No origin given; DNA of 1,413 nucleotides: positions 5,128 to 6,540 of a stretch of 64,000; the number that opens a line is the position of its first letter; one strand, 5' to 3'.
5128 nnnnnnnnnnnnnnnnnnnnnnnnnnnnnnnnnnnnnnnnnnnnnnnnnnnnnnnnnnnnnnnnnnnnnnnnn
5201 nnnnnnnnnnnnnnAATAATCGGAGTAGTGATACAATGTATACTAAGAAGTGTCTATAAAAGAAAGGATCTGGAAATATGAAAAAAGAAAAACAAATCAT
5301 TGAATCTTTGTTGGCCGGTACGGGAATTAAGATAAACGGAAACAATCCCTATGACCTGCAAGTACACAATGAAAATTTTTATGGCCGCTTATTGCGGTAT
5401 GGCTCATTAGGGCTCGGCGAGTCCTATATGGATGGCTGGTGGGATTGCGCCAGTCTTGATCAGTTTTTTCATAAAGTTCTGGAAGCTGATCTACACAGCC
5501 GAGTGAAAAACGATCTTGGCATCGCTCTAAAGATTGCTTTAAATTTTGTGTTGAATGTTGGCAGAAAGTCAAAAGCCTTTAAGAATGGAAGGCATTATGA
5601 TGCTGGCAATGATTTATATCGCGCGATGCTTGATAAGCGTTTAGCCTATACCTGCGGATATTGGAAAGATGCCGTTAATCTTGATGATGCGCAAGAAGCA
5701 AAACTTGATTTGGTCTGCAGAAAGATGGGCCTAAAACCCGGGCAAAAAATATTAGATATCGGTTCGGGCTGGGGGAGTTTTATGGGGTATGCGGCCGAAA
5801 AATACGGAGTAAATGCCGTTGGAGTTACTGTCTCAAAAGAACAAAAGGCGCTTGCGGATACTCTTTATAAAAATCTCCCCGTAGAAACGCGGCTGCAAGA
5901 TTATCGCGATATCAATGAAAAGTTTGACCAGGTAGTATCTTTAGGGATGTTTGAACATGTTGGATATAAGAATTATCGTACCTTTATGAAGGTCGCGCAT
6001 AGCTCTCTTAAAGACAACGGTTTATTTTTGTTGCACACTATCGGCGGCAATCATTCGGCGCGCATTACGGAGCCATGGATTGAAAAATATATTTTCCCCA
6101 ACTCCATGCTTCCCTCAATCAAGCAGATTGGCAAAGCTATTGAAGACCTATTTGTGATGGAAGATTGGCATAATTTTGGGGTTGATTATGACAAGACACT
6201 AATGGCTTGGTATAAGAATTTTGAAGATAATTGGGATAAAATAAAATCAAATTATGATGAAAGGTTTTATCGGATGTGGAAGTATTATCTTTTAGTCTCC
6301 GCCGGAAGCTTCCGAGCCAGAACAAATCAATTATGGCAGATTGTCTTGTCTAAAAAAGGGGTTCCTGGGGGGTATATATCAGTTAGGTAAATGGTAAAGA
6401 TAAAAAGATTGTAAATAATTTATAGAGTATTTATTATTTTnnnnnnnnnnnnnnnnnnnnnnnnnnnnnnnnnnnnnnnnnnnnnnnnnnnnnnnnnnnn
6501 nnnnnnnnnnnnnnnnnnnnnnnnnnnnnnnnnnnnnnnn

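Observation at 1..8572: Compact copper-homeostasis island: CsoR operator, HMA-permease-cupredoxin fusion, CopZ, CopA, cfa, CopB-like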

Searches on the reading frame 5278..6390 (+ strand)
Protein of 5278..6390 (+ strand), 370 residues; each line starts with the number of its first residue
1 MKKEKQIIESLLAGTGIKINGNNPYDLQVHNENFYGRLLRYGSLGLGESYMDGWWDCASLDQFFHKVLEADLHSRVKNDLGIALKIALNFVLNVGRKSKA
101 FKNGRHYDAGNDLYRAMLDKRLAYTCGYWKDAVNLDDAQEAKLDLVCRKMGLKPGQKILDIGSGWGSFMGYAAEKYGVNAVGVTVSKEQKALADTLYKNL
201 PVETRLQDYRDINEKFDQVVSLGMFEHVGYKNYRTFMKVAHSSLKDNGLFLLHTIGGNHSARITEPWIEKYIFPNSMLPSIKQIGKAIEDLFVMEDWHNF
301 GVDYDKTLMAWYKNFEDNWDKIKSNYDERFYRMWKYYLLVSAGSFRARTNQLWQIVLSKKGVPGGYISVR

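Call 3: search_protein_families(library=pfam, proteins=[window:5278-6390:+], max_evalue=0.01)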
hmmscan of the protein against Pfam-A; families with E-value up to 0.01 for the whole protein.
window:5278-6390:+ (370 aa): 9 families
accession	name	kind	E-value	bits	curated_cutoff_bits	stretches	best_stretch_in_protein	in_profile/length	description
PF02353.26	CMAS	-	3.9e-88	295.8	27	1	103-355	10-273/273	Mycolic acid cyclopropane synthetase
PF13649.12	Methyltransf_25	-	4.8e-11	43.6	27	1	158-248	1-97/97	Methyltransferase domain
PF08241.18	Methyltransf_11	-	9.4e-11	42.6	21.2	1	159-251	1-94/95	Methyltransferase domain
PF13489.12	Methyltransf_23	-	1.5e-10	41.5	27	1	152-262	20-127/164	Methyltransferase domain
PF08242.18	Methyltransf_12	-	2.4e-08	35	30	1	159-250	1-98/98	Methyltransferase domain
PF01728.25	FtsJ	-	2.5e-05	24.7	24.1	1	142-194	8-64/181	FtsJ-like methyltransferase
PF13847.12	Methyltransf_31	-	0.0017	18.5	27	1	153-256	2-113/145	Methyltransferase domain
PF08123.19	DOT1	-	0.002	18.2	23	1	144-200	32-89/205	Histone methylation protein DOT1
PF07021.18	MetW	-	0.0067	16.5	21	0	152-219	11-79/193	Methionine biosynthesis protein MetW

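Call 5: search_protein_families(library=ncbifam, proteins=[window:5278-6390:+], max_evalue=0.001)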
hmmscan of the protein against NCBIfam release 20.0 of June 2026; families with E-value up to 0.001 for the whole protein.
window:5278-6390:+ (370 aa): 8 families
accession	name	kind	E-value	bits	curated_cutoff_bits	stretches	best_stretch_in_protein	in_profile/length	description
NF008686.0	PRK11705.1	equivalog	9.4e-176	584.5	400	1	3-368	15-381/383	cyclopropane fatty acyl phospholipid synthase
NF053839.1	CPFASynBruc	equivalog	1.4e-73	248.2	600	1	25-360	38-385/410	cyclopropane fatty acid synthase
NF040703.1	cyclopro_CfaB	exception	9.3e-60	202.4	650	1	26-360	35-377/393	C17 cyclopropane fatty acid synthase CfaB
NF040660.1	mycolic_MTase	equivalog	4.2e-47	161.1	390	1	105-359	10-283/283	cyclopropane mycolic acid synthase family methyltransferase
TIGR01983.1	UbiG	equivalog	1.7e-09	37.4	102.95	1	144-273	49-172/228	bifunctional 2-polyprenyl-6-hydroxyphenol methylase/3-demethylubiquinol 3-O-methyltransferase UbiG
NF045667.1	MTase_DVU1556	equivalog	4.5e-06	26.3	155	1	149-219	17-88/213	DVU_1556 family methyltransferase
NF041943.1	GPPMT_Stmyces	equivalog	0.0002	21.3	400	1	145-207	67-130/272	geranyl diphosphate 2-C-methyltransferase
NF043040.1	corrin_prot_MT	hypoth_equivalog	0.00021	20.8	180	1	153-252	40-147/216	corrinoid protein-associated methyltransferase CpaM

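Call 8: find_encoding_contigs(protein=window:5278-6390:+, flank=10000, max_places=6)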
Protein window:5278-6390:+ (370 aa): 1 contig read that carries it; 1 place shown.
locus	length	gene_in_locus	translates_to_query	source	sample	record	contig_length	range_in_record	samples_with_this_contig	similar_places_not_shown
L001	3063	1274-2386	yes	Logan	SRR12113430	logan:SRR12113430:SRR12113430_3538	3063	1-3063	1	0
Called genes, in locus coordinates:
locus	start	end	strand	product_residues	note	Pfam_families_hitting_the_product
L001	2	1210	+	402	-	?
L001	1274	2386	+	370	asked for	PF02353:CMAS, PF13489:Methyltransf_23, PF01728:FtsJ (faint), PF08241:Methyltransf_11, PF08242:Methyltransf_12, PF13649:Methyltransf_25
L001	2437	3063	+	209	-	?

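Call 29: find_homologous_proteins(query=window:5278-6390:+)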
Query window:5278-6390:+ (370 aa): 8000 proteins with E <= 0.001 among 8000 candidates; the best 120 are listed.
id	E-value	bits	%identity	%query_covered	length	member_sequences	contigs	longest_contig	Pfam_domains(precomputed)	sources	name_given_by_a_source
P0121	1.2e-253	859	100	100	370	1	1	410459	PF13489.13,PF02353.27,PF13649.13,PF01728.26,PF08241.19,PF08242.19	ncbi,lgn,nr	ncbi:MAG: cyclopropane fatty acyl phospholipid synthase [Candidatus Magasanikbacteria bacterium]|nr:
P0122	4.2e-206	702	81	100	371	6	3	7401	PF13489.13,PF02353.27,PF13649.13,PF01728.26,PF08241.19,PF08242.19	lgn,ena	-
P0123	9.8e-204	695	80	100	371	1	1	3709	PF13489.13,PF02353.27,PF13649.13,PF08241.19,PF08242.19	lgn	-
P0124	1.3e-203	694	79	99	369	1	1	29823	PF13489.13,PF02353.27,PF13649.13,PF08241.19,PF08242.19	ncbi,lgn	-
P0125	2.9e-203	693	81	100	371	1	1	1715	PF13489.13,PF02353.27,PF13649.13,PF08241.19,PF08242.19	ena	-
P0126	1.9e-202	690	80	100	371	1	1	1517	PF13489.13,PF02353.27,PF13649.13,PF08241.19,PF08242.19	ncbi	-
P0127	7.5e-202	688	79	100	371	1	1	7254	PF13489.13,PF02353.27,PF13649.13,PF01728.26,PF08241.19,PF08242.19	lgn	-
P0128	1.3e-201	688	77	99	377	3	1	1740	PF13489.13,PF02353.27,PF13649.13,PF01728.26,PF08241.19,PF08242.19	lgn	-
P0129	1.8e-200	684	79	100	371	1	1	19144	PF13489.13,PF02353.27,PF13649.13,PF08241.19,PF08242.19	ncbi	-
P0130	1.9e-200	684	77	100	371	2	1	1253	PF13847.13,PF13489.13,PF02353.27,PF13649.13,PF01728.26,PF08241.19,PF08242.19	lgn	-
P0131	5.0e-200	682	79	100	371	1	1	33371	PF13489.13,PF02353.27,PF13649.13,PF08241.19,PF08242.19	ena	-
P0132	3.5e-199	680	80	100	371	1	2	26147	PF13489.13,PF02353.27,PF13649.13,PF08241.19,PF08242.19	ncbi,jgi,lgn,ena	-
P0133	2.4e-198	677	78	100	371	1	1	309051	PF13847.13,PF13489.13,PF02353.27,PF13649.13,PF01728.26,PF08241.19,PF08242.19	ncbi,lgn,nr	ncbi:MAG: cyclopropane fatty acyl phospholipid synthase [bacterium]|nr:cyclopropane fatty acyl phosp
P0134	3.3e-198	677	78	100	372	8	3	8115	PF13489.13,PF02353.27,PF13649.13,PF08241.19,PF08242.19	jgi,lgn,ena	-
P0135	8.9e-198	675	79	100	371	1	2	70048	PF13489.13,PF02353.27,PF13649.13,PF01728.26,PF08241.19,PF08242.19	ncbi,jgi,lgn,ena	-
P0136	1.1e-197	675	78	99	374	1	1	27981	PF13489.13,PF02353.27,PF13649.13,PF01728.26,PF08241.19,PF08242.19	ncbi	ncbi:MAG: cyclopropane fatty acyl phospholipid synthase [bacterium]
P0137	3.8e-197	673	78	100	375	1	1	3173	PF13489.13,PF02353.27,PF13649.13,PF08241.19,PF08242.19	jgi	-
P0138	1.3e-196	671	78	100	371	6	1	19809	PF13489.13,PF02353.27,PF13649.13,PF08241.19,PF08242.19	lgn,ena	-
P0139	1.4e-196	671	78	100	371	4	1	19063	PF13489.13,PF02353.27,PF13649.13,PF01728.26,PF08241.19,PF08242.19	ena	-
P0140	2.8e-196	670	77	100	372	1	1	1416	PF13489.13,PF02353.27,PF13649.13,PF01728.26,PF08241.19,PF08242.19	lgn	-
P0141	3.1e-196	670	77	100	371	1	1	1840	PF13489.13,PF02353.27,PF13649.13,PF08241.19,PF08242.19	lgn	-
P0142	3.5e-196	670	76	100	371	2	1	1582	PF13489.13,PF02353.27,PF13649.13,PF08241.19,PF08242.19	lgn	-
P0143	3.5e-196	670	78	100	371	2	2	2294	PF13847.13,PF13489.13,PF02353.27,PF13649.13,PF01728.26,PF08241.19,PF08242.19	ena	-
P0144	9.1e-196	668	79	98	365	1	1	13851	PF13489.13,PF02353.27,PF13649.13,PF01728.26,PF08241.19,PF08242.19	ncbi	-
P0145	1.1e-195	668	76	100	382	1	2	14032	PF13489.13,PF02353.27,PF13649.13,PF01728.26,PF08241.19,PF08242.19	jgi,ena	-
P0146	1.9e-195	667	77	100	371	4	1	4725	PF13489.13,PF02353.27,PF13649.13,PF08241.19,PF08242.19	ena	-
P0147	6.4e-195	666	78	100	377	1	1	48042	PF13489.13,PF02353.27,PF13649.13,PF08241.19,PF08242.19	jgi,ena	-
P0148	8.6e-195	665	78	100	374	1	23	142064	PF13489.13,PF02353.27,PF13649.13,PF08241.19,PF08242.19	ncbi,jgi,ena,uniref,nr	ncbi:cyclopropane-fatty-acyl-phospholipid synthase [Candidatus Uhrbacteria bacterium RIFCSPLOWO2_12_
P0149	9.8e-195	665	78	100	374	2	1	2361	PF13847.13,PF13489.13,PF02353.27,PF13649.13,PF08241.19,PF08242.19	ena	-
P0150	1.3e-194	665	78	100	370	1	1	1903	PF13847.13,PF13489.13,PF02353.27,PF13649.13,PF08241.19,PF08242.19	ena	-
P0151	1.3e-194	665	77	100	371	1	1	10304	PF13489.13,PF02353.27,PF13649.13,PF08241.19,PF08242.19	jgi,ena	-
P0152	1.5e-194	664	76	100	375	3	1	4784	PF13489.13,PF02353.27,PF13649.13,PF08241.19,PF08242.19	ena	-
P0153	1.7e-194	664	78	100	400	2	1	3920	PF13489.13,PF02353.27,PF13649.13,PF08241.19,PF08242.19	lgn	-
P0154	1.8e-194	664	77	100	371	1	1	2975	PF13847.13,PF13489.13,PF02353.27,PF13649.13,PF01728.26,PF08241.19,PF08242.19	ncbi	-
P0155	2.3e-194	664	76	100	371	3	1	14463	PF13489.13,PF02353.27,PF13649.13,PF08241.19,PF08242.19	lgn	-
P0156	2.6e-194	664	75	100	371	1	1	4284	PF13489.13,PF02353.27,PF13649.13,PF01728.26,PF08241.19,PF08242.19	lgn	-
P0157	5.4e-194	663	77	100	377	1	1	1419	PF13847.13,PF13489.13,PF02353.27,PF13649.13,PF01728.26,PF08241.19,PF08242.19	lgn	-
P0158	5.5e-194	663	75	100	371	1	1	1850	PF13489.13,PF02353.27,PF13649.13,PF01728.26,PF08241.19,PF08242.19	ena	-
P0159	1.0e-193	662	76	100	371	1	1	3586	PF13489.13,PF02353.27,PF13649.13,PF08241.19,PF08242.19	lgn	-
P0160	1.2e-193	661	76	99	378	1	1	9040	PF13489.13,PF02353.27,PF13649.13,PF01728.26,PF08241.19,PF08242.19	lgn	-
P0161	1.3e-193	661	76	100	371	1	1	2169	PF13847.13,PF13489.13,PF02353.27,PF13649.13,PF01728.26,PF08241.19,PF08242.19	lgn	-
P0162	1.5e-193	661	77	100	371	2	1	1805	PF13489.13,PF02353.27,PF13649.13,PF01728.26,PF08241.19,PF08242.19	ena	-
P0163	1.6e-193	661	78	100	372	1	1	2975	PF13847.13,PF13489.13,PF02353.27,PF13649.13,PF01728.26,PF08241.19,PF08242.19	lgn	-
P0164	2.6e-193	660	76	100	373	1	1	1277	PF13489.13,PF02353.27,PF13649.13,PF01728.26,PF08241.19,PF08242.19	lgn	-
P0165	3.3e-193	660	76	100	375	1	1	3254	PF13847.13,PF13489.13,PF02353.27,PF13649.13,PF01728.26,PF08241.19,PF08242.19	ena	-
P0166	6.3e-193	659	77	99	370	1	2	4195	PF13489.13,PF02353.27,PF13649.13,PF08241.19,PF08242.19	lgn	-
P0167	7.4e-193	659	75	99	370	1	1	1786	PF13489.13,PF02353.27,PF13649.13,PF01728.26,PF08241.19,PF08242.19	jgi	-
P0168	8.8e-193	659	76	100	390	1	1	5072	PF13847.13,PF13489.13,PF02353.27,PF13649.13,PF01728.26,PF08241.19,PF08242.19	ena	-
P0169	1.2e-192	658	76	100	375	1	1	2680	PF13489.13,PF02353.27,PF13649.13,PF08241.19,PF08242.19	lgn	-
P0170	1.8e-192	658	74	100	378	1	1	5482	PF13489.13,PF02353.27,PF13649.13,PF08241.19,PF08242.19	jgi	-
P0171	2.1e-192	657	76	96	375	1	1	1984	PF13489.13,PF02353.27,PF13649.13,PF01728.26,PF08241.19,PF08242.19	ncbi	-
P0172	3.3e-192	657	77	99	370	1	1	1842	PF13489.13,PF02353.27,PF13649.13,PF01728.26,PF08241.19,PF08242.19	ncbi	-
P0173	3.4e-192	657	77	100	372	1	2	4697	PF13489.13,PF02353.27,PF13649.13,PF01728.26,PF08241.19,PF08242.19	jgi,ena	-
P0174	4.2e-192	656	76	100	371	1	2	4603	PF13847.13,PF13489.13,PF02353.27,PF13649.13,PF01728.26,PF08241.19,PF08242.19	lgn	-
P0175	4.6e-192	656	75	100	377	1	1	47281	PF13847.13,PF13489.13,PF02353.27,PF13649.13,PF08241.19,PF08242.19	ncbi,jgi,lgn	jgi:cyclopropane-fatty-acyl-phospholipid synthase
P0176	5.7e-192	656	76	97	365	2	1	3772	PF13847.13,PF13489.13,PF02353.27,PF13649.13,PF01728.26,PF08241.19,PF08242.19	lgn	-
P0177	5.8e-192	656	75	99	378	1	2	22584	PF13489.13,PF02353.27,PF13649.13,PF01728.26,PF08241.19,PF08242.19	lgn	-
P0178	6.8e-192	656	75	100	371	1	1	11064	PF13489.13,PF02353.27,PF13649.13,PF08241.19,PF08242.19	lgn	-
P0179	7.2e-192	656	75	100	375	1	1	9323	PF13489.13,PF02353.27,PF13649.13,PF08241.19,PF08242.19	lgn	-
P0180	7.5e-192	656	75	100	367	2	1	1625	PF13489.13,PF02353.27,PF13649.13,PF08241.19,PF08242.19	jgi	-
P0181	8.9e-192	655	72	99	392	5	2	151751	PF13489.13,PF02353.27,PF13649.13,PF01728.26,PF08241.19,PF08242.19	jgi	-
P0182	9.0e-192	655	75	99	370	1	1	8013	PF13489.13,PF02353.27,PF13649.13,PF01728.26,PF08241.19,PF08242.19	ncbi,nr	ncbi:MAG: cyclopropane fatty acyl phospholipid synthase [bacterium]|nr:cyclopropane fatty acyl phosp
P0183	3.3e-191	653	77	100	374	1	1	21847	PF13489.13,PF02353.27,PF13649.13,PF08241.19,PF08242.19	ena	-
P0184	6.4e-191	653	75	100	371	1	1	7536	PF13847.13,PF13489.13,PF02353.27,PF13649.13,PF01728.26,PF08241.19,PF08242.19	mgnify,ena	mgnify:CR=1 FL=1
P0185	8.1e-191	652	76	99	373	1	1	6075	PF13847.13,PF13489.13,PF02353.27,PF13649.13,PF01728.26,PF08241.19,PF08242.19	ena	-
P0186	2.6e-190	651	75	99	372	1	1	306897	PF13489.13,PF02353.27,PF13649.13,PF01728.26,PF08241.19,PF08242.19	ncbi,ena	-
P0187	2.7e-190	650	75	100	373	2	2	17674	PF13489.13,PF02353.27,PF13649.13,PF08241.19,PF08242.19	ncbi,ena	-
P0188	3.8e-190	650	76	99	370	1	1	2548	PF13489.13,PF02353.27,PF13649.13,PF08241.19,PF08242.19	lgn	-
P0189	5.8e-190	649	75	100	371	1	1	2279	PF13489.13,PF02353.27,PF13649.13,PF01728.26,PF08241.19,PF08242.19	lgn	-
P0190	8.3e-190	649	74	100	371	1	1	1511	PF13847.13,PF13489.13,PF02353.27,PF13649.13,PF01728.26,PF08241.19,PF08242.19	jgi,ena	-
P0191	1.0e-189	649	74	100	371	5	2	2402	PF13847.13,PF13489.13,PF02353.27,PF13649.13,PF01728.26,PF08241.19,PF08242.19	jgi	jgi:cyclopropane-fatty-acyl-phospholipid synthase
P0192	1.2e-189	648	75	99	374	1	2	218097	PF13489.13,PF02353.27,PF13649.13,PF08241.19,PF08242.19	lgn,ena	-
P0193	1.2e-189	648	76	99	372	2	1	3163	PF13847.13,PF13489.13,PF02353.27,PF13649.13,PF08241.19,PF08242.19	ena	-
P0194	1.3e-189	648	76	99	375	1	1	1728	PF13847.13,PF13489.13,PF02353.27,PF13649.13,PF08123.20,PF01728.26,PF08241.19,PF08242.19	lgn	-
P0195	1.3e-189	648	76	98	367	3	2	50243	PF13489.13,PF02353.27,PF13649.13,PF08241.19,PF08242.19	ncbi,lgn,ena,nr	ncbi:MAG TPA: cyclopropane fatty acyl phospholipid synthase [Candidatus Jorgensenbacteria bacterium]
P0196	1.3e-189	648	75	100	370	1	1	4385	PF13489.13,PF02353.27,PF13649.13,PF01728.26,PF08241.19,PF08242.19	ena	-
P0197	2.1e-189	647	75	100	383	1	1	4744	PF13489.13,PF02353.27,PF13649.13,PF01728.26,PF08241.19,PF08242.19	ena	-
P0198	2.9e-189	647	76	100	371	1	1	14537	PF13489.13,PF02353.27,PF13649.13,PF08241.19,PF08242.19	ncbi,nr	ncbi:cyclopropane fatty acyl phospholipid synthase [Candidatus Wolfebacteria bacterium]|nr:cycloprop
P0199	3.0e-189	647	75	100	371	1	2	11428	PF13489.13,PF02353.27,PF13649.13,PF01728.26,PF08241.19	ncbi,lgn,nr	ncbi:MAG: cyclopropane fatty acyl phospholipid synthase [Parcubacteria group bacterium]|nr:cycloprop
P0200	4.1e-189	647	75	100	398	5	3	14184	PF13489.13,PF02353.27,PF13649.13,PF08241.19,PF08242.19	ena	-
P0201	9.2e-189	645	75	99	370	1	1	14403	PF13489.13,PF02353.27,PF13649.13,PF08241.19,PF08242.19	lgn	-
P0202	1.3e-188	645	74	100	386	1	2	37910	PF13489.13,PF02353.27,PF13649.13,PF08241.19,PF08242.19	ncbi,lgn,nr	ncbi:MAG: cyclopropane fatty acyl phospholipid synthase [Candidatus Staskawiczbacteria bacterium]|nr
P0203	2.1e-188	644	74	100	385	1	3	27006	PF13847.13,PF13489.13,PF02353.27,PF13649.13,PF08241.19,PF08242.19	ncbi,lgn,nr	ncbi:cyclopropane fatty acyl phospholipid synthase [Candidatus Uhrbacteria bacterium]|nr:cyclopropan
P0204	4.8e-188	643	76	99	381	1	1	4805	PF13489.13,PF02353.27,PF13649.13,PF08241.19,PF08242.19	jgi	-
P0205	6.1e-188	643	75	100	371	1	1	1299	PF13489.13,PF02353.27,PF13649.13,PF01728.26,PF08241.19,PF08242.19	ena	-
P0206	6.5e-188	643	74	100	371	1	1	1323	PF13489.13,PF02353.27,PF13649.13,PF08241.19,PF08242.19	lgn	-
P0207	6.8e-188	643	74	100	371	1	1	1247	PF13489.13,PF02353.27,PF13649.13,PF08241.19,PF08242.19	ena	-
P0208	8.6e-188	642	73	100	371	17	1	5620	PF13489.13,PF02353.27,PF13649.13,PF08241.19,PF08242.19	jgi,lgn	-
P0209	9.8e-188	642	73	100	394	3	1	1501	PF13847.13,PF13489.13,PF02353.27,PF13649.13,PF08241.19,PF08242.19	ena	-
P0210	1.3e-187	642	74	99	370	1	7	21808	PF13489.13,PF02353.27,PF13649.13,PF01728.26,PF08241.19,PF08242.19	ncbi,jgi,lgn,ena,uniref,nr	ncbi:MAG: cyclopropane-fatty-acyl-phospholipid synthase [Candidatus Vogelbacteria bacterium CG10_big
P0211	1.4e-187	642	76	100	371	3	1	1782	PF13489.13,PF02353.27,PF13649.13,PF08241.19,PF08242.19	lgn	-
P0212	1.8e-187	641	75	99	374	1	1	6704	PF13489.13,PF02353.27,PF13649.13,PF01728.26,PF08241.19,PF08242.19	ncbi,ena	-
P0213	3.6e-187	640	73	99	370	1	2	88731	PF13847.13,PF13489.13,PF02353.27,PF13649.13,PF08241.19,PF08242.19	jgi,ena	-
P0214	4.0e-187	640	73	99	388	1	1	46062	PF13847.13,PF13489.13,PF02353.27,PF13649.13,PF08241.19,PF08242.19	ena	-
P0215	4.3e-187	640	74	100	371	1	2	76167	PF13847.13,PF13489.13,PF02353.27,PF13649.13,PF08241.19,PF08242.19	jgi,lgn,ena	-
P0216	7.6e-187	639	73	100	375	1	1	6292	PF13489.13,PF02353.27,PF13649.13,PF08241.19,PF08242.19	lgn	-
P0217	7.7e-187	639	75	98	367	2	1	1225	PF13489.13,PF02353.27,PF13649.13,PF01728.26,PF08241.19,PF08242.19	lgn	-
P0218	8.0e-187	639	74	100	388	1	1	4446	PF13489.13,PF02353.27,PF13649.13,PF01728.26,PF08241.19,PF08242.19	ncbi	-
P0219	8.0e-187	639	71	100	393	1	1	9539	PF13847.13,PF13489.13,PF02353.27,PF13649.13,PF08241.19,PF08242.19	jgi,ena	-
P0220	9.8e-187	639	73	100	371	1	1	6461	PF13489.13,PF02353.27,PF13649.13,PF01728.26,PF08241.19,PF08242.19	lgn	-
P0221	2.7e-186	637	74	100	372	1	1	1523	PF13489.13,PF02353.27,PF13649.13,PF08241.19,PF08242.19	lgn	-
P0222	3.5e-186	637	74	100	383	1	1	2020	PF13489.13,PF02353.27,PF13649.13,PF08241.19,PF08242.19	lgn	-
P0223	7.6e-186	636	74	100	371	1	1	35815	PF13489.13,PF02353.27,PF13649.13,PF01728.26,PF08241.19,PF08242.19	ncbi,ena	-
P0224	1.0e-185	635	73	99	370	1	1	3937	PF13847.13,PF13489.13,PF02353.27,PF13649.13,PF08241.19,PF08242.19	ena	-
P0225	2.3e-185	634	73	100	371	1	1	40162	PF13489.13,PF02353.27,PF13649.13,PF08241.19,PF08242.19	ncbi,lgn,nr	ncbi:cyclopropane fatty acyl phospholipid synthase [Candidatus Saccharibacteria bacterium]|nr:cyclop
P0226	2.5e-185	634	73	100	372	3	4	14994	PF13489.13,PF02353.27,PF13649.13,PF01728.26,PF08241.19,PF08242.19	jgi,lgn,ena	-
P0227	3.4e-185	634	72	99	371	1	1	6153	PF13489.13,PF02353.27,PF13649.13,PF01728.26,PF08241.19,PF08242.19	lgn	-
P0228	4.7e-185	633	72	100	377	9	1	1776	PF13489.13,PF02353.27,PF13649.13,PF08241.19,PF08242.19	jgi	-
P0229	7.5e-185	633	73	100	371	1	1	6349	PF13489.13,PF02353.27,PF13649.13,PF08241.19,PF08242.19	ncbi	-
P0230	2.2e-184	631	74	99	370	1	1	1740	PF13489.13,PF02353.27,PF13649.13,PF08241.19,PF08242.19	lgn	-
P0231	3.0e-184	631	74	100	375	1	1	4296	PF13847.13,PF13489.13,PF02353.27,PF13649.13,PF01728.26,PF08241.19,PF08242.19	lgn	-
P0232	3.1e-184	630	73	100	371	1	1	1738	PF13847.13,PF13489.13,PF02353.27,PF13649.13,PF01728.26,PF08241.19,PF08242.19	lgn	-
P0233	5.8e-184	630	74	99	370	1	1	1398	PF13847.13,PF13489.13,PF02353.27,PF13649.13,PF08241.19,PF08242.19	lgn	-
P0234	5.9e-184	630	72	100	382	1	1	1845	PF13847.13,PF13489.13,PF02353.27,PF13649.13,PF01728.26,PF08241.19,PF08242.19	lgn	-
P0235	6.0e-184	630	71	100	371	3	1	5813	PF13489.13,PF02353.27,PF13649.13,PF01728.26,PF08241.19,PF08242.19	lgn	-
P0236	9.5e-184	629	72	100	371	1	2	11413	PF13489.13,PF02353.27,PF13649.13,PF08241.19,PF08242.19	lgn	-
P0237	1.6e-183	628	73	100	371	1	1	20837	PF13489.13,PF02353.27,PF13649.13,PF08241.19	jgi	-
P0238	1.8e-183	628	73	100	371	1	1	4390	PF13489.13,PF02353.27,PF13649.13,PF08241.19,PF08242.19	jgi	-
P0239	2.5e-183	628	73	100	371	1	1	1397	PF13489.13,PF02353.27,PF13649.13,PF08241.19,PF08242.19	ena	-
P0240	1.2e-182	625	74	99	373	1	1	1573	PF13489.13,PF02353.27,PF13649.13,PF01728.26,PF08241.19,PF08242.19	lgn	-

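Call 30: find_encoding_contigs(protein=P0124, flank=6000, max_places=2)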
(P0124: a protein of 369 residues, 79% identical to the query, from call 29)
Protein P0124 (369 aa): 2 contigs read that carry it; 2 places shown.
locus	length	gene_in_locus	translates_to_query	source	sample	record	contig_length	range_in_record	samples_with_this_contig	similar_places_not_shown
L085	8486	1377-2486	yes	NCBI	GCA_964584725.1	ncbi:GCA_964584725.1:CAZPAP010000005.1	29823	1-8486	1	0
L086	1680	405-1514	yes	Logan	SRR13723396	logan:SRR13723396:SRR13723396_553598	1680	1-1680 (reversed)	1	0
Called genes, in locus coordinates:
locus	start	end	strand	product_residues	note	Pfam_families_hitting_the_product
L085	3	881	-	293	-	?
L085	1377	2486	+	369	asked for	PF02353:CMAS, PF13489:Methyltransf_23, PF08241:Methyltransf_11, PF08242:Methyltransf_12 (faint), PF13649:Methyltransf_25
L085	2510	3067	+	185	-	PF08123:DOT1 (faint), PF13847:Methyltransf_31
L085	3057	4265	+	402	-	PF01743:PolyA_pol, PF12627:PolyA_pol_RNAbd, PF13735:tRNA_NucTran2_2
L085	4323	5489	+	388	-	-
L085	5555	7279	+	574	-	PF03717:PBP_dimer, PF00905:Transpeptidase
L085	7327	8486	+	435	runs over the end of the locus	PF08245:Mur_ligase_M, PF02875:Mur_ligase_C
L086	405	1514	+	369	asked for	PF02353:CMAS, PF13489:Methyltransf_23, PF08241:Methyltransf_11, PF08242:Methyltransf_12 (faint), PF13649:Methyltransf_25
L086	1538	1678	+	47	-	?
